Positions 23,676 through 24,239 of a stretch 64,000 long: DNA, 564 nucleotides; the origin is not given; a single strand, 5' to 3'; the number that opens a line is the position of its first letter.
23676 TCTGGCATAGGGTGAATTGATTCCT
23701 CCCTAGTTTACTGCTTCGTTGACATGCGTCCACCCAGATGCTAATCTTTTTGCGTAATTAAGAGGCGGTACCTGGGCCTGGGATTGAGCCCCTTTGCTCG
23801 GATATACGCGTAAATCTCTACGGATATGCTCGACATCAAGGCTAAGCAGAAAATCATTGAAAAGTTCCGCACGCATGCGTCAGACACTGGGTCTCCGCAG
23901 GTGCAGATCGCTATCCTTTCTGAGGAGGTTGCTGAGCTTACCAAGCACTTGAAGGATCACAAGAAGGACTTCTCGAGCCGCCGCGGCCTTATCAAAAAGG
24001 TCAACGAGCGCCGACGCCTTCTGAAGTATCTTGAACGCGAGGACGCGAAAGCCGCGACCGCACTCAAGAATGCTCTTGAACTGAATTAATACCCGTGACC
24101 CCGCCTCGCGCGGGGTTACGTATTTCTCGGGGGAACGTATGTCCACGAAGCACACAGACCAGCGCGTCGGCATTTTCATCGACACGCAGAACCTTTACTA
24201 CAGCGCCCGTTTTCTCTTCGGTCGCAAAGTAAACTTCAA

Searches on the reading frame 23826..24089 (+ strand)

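Call 47: search_protein_families(library=pfam, proteins=[window:23826-24089:+], max_evalue=0.1)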
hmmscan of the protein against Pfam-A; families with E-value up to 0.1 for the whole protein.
window:23826-24089:+ (87 aa): 2 families
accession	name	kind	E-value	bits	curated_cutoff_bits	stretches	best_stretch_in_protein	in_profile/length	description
PF00312.27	Ribosomal_S15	-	2.7e-28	98.4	31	1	7-84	1-78/81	Ribosomal protein S15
PF16125.10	DUF4837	-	0.07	12.6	25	1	2-84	66-145/295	Domain of unknown function (DUF4837)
